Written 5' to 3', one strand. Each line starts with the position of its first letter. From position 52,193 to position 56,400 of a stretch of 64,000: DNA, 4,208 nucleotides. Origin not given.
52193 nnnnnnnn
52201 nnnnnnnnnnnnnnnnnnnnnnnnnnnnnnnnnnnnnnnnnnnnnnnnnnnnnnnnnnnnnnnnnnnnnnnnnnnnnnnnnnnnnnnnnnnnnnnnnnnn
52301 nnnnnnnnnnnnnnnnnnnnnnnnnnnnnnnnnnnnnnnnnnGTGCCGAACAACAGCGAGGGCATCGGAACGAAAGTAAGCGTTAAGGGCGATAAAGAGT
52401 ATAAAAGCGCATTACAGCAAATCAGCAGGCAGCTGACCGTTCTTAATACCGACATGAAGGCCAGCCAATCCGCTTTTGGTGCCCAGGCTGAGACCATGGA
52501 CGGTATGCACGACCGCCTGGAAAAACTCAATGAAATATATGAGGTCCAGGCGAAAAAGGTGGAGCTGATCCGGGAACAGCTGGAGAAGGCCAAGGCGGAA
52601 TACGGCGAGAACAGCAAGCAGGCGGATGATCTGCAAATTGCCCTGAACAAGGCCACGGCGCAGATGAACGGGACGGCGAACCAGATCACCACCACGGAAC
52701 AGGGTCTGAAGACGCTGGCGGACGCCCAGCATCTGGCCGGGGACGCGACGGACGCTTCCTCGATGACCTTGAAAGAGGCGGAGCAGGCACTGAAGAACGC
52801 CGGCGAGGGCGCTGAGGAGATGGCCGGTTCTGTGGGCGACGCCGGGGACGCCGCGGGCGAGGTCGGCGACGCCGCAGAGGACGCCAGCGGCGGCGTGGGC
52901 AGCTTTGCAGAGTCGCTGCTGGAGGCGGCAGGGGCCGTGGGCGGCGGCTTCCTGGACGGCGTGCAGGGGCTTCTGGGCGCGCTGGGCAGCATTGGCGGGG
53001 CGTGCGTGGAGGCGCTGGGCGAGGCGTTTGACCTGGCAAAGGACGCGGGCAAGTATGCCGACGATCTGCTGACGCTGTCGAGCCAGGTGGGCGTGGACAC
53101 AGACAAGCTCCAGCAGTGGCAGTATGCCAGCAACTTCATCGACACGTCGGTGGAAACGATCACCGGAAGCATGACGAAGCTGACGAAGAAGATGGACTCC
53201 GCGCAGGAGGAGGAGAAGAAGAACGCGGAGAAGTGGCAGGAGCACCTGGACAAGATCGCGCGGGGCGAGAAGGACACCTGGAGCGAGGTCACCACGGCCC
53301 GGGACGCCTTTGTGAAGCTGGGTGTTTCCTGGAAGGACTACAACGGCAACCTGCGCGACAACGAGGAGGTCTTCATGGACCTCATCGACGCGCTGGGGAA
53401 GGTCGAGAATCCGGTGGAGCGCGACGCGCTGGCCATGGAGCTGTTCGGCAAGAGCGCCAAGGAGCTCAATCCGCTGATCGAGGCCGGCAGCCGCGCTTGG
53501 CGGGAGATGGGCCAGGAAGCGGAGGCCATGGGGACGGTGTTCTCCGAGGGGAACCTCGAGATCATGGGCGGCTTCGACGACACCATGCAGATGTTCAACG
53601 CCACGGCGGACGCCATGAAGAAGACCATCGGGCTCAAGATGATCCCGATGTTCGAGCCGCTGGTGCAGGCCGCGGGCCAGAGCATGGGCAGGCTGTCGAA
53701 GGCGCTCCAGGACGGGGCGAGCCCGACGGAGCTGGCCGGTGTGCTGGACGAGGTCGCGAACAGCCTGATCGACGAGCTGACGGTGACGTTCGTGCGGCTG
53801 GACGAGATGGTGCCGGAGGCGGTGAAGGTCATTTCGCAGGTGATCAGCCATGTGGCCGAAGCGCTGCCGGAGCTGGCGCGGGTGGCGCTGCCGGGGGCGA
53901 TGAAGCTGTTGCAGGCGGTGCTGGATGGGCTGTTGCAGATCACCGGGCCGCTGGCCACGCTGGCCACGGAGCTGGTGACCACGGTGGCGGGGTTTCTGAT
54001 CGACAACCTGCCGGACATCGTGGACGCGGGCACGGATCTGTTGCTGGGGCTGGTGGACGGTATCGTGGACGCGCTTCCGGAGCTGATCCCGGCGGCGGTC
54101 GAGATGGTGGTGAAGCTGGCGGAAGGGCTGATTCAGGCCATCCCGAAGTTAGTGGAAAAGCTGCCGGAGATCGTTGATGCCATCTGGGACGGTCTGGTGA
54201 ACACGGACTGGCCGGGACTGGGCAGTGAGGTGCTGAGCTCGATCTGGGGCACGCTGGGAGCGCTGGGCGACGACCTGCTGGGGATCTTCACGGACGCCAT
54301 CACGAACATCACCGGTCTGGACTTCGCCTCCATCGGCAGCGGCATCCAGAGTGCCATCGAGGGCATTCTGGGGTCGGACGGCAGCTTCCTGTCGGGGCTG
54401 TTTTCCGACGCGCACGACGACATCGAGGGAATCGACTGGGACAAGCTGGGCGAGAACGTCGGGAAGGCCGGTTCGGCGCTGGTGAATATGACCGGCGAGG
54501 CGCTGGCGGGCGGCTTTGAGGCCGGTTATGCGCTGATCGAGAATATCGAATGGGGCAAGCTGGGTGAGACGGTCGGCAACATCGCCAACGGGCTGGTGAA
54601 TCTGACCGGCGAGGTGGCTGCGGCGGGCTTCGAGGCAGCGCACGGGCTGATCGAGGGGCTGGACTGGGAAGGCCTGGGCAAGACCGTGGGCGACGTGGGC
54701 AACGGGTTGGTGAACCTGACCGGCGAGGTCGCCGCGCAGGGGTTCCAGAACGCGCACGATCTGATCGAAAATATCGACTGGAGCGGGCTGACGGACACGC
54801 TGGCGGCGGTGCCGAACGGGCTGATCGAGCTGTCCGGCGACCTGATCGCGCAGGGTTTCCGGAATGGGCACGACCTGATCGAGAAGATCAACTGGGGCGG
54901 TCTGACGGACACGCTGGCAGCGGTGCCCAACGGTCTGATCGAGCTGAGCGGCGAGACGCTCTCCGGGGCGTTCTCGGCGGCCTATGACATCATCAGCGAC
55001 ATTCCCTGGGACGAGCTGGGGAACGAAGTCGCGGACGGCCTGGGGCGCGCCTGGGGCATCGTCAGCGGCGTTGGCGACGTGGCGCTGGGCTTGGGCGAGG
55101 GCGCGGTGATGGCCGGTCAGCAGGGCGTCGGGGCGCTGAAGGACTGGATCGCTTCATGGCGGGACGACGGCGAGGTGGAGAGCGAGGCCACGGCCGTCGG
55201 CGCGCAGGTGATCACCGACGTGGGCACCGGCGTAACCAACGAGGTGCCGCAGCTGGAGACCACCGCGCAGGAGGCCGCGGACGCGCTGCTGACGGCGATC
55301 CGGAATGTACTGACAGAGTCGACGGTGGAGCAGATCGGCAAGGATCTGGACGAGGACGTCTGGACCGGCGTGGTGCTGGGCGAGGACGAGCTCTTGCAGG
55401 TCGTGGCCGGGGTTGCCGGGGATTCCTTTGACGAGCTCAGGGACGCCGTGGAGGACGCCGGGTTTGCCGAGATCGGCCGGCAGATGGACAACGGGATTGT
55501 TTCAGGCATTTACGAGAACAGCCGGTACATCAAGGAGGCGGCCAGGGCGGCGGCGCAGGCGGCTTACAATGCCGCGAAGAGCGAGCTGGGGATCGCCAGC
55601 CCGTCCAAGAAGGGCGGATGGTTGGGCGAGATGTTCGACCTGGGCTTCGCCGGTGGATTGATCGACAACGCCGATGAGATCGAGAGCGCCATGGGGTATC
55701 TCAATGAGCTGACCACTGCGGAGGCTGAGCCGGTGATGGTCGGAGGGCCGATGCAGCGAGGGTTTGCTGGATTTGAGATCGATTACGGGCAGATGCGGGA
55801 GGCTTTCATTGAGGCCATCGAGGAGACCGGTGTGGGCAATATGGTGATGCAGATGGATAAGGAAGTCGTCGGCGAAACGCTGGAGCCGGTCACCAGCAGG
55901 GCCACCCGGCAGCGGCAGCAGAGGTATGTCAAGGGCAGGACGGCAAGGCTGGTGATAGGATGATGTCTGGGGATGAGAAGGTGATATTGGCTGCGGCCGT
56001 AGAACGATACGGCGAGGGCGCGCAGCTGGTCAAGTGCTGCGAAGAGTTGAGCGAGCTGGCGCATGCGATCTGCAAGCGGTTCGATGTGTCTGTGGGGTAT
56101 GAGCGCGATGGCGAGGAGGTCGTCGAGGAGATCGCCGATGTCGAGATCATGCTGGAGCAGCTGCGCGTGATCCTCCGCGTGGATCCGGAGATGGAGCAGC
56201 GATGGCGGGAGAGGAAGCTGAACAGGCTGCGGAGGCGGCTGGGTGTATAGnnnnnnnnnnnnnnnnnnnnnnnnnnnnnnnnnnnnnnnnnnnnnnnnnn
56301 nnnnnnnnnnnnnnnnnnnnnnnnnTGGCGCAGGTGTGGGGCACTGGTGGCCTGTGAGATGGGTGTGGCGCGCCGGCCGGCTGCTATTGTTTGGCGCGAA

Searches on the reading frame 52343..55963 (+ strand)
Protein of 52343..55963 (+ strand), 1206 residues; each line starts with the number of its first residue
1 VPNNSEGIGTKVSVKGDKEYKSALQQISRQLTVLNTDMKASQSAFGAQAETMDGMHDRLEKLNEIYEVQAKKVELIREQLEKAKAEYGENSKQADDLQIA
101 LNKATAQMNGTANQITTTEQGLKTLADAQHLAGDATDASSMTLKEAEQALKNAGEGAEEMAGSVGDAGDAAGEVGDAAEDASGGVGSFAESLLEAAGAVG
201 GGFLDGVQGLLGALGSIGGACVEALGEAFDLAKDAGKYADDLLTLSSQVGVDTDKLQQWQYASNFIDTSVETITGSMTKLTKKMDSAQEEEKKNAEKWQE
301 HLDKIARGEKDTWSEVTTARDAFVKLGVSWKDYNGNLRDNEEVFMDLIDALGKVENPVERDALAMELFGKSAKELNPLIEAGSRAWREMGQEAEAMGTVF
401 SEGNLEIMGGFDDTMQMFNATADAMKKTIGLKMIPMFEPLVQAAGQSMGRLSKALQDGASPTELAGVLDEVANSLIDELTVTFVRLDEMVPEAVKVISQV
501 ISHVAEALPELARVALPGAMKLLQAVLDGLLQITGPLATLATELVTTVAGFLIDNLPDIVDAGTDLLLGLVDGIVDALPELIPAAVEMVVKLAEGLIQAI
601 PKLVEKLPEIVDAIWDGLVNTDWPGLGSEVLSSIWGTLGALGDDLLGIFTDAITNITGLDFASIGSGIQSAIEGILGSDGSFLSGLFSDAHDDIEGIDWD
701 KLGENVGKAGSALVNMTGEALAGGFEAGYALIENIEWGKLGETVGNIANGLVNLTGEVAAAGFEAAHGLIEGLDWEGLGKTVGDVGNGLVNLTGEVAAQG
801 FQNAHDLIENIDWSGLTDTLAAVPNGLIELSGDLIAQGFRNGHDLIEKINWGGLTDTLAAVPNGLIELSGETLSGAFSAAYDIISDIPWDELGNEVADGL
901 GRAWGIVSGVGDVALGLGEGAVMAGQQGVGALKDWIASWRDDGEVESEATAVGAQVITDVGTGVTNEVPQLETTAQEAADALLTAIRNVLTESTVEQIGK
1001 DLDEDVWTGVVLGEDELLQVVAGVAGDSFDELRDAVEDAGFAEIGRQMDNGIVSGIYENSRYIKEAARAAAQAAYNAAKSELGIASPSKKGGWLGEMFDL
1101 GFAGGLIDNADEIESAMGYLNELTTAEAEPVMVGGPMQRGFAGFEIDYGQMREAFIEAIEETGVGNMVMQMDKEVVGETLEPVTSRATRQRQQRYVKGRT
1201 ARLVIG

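Call 19: search_protein_families(library=phrogs, proteins=[window:52343-55963:+], max_evalue=0.001)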
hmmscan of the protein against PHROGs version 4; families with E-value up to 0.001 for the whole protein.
window:52343-55963:+ (1206 aa): 28 families (the best 25 are shown)
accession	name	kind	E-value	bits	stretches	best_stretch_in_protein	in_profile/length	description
phrog_33680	-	unknown function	1e-41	143.9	1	63-528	146-585/726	-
phrog_58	-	tail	8.1e-40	138.1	2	1-791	170-946/1544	tail length tape measure protein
phrog_5493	-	tail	7.2e-37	128.2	2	429-791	642-972/1102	tail length tape measure protein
phrog_1272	-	tail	2.9e-34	119.1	2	276-1034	427-1080/1606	tail length tape measure protein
phrog_1204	-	tail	8.2e-30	104.5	1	440-1126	734-1372/1483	tail protein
phrog_4372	-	tail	1.1e-28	100.4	1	477-1116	1122-1549/1681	tail length tape measure protein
phrog_10613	-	tail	9.9e-28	98.6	1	6-199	8-218/237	tail length tape measure protein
phrog_13338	-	unknown function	1.5e-25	90.6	1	205-598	32-317/903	-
phrog_167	-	tail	3.5e-25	89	1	5-1030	9-858/1555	tail length tape measure protein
phrog_1533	-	tail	1.9e-24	86.4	2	3-151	5-153/1688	tail length tape measure protein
phrog_5218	-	unknown function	2.9e-24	86.4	2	6-214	6-219/1599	-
phrog_8462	-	tail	4.1e-22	79.7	1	182-925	26-557/672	tail length tape measure protein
phrog_8125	-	tail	1.5e-20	74.8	2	319-707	153-452/578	tail length tape measure protein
phrog_4200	-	tail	6.8e-15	55.6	1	386-802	284-619/732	tail length tape measure protein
phrog_1686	-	tail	9.6e-14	51.2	1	933-1129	965-1139/1224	tail length tape measure protein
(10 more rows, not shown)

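Call 89: search_dna_similar(query=window:52343-55963:+, collection=phages, mode=protein, max_rows=10)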
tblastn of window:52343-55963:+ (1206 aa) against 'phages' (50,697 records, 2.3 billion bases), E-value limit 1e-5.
Records with a match: 63; places in all: 63; records where one place covers at least 80% of the query: 0.
Best place of each record, by identity: <60% 63.
By first word of the organism name: Enterococcus 19; Bacteriophage 10; phage 5; Ruminococcus 5; Butyrivibrio 4; Acutalibacteraceae 2; Synechococcus 2; Oscillospiraceae 2; Paracoccus 2; Microbacterium 2; and 10 more.
By host as written in the record: - 17; Enterococcus faecalis 10; Ruminococcus sp. 4; Butyrivibrio fibrisolvens DSM 3071 3; Acutalibacteraceae 2; Synechococcus sp. CB0201 2; Oscillospiraceae 2; Paracoccus sp. HS3 2; and 18 more.
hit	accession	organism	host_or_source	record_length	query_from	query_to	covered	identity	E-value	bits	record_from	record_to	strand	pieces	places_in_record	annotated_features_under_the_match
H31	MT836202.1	Bacteriophage sp.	human fecal samples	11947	1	797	66%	43.7%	3e-141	480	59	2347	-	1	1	record has no annotation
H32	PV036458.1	Oscillospirales phage IMGVR 15609780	Oscillospirales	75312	9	621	51%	30.4%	2e-60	234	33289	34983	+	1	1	tail length tape measure protein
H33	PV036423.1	phage NatCom_17901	human feces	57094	9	633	44%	30.9%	4e-37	231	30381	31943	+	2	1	tail length tape measure protein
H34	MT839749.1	Bacteriophage sp.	human fecal samples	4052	5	778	54%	24.3%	2e-9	129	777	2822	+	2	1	record has no annotation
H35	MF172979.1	Erysipelothrix phage phi1605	Erysipelothrix rhusiopathiae ZJ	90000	5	620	51%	24.5%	3e-22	110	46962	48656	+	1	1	minor tail protein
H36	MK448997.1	Streptococcus phage Javan630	Streptococcus uberis C8329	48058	5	621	51%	24.2%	6e-17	93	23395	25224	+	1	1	minor tail protein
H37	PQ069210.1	Butyrivibrio phage Closwp03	Butyrivibrio sp.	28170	8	619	42%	29.2%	2e-30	201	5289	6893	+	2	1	tape measure protein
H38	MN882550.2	Butyrivibrio phage Arawn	Butyrivibrio fibrisolvens DSM 3071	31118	8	619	42%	29.2%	2e-30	201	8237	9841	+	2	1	tape measure protein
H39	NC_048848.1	Butyrivibrio phage Arawn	Butyrivibrio fibrisolvens DSM 3071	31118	8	619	42%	29.2%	2e-30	201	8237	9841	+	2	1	tape measure protein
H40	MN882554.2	Butyrivibrio phage Idris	Butyrivibrio fibrisolvens DSM 3071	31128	8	619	42%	29.2%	2e-30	201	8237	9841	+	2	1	tape measure protein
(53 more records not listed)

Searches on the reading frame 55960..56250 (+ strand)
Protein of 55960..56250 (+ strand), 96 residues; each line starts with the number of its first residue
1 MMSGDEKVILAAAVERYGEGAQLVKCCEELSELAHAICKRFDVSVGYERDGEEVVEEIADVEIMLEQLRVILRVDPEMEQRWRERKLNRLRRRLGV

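Call 19: search_protein_families(library=phrogs, proteins=[window:55960-56250:+], max_evalue=0.001)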
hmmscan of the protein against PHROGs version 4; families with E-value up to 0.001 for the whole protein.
window:55960-56250:+ (96 aa): 2 families
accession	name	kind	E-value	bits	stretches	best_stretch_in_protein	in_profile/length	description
phrog_2245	-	other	2.4e-23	84.1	1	6-95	121-206/218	nucleoside triphosphate pyrophosphohydrolase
phrog_4856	-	other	6.8e-06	26.9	1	22-90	90-163/195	nucleoside triphosphate pyrophosphohydrolase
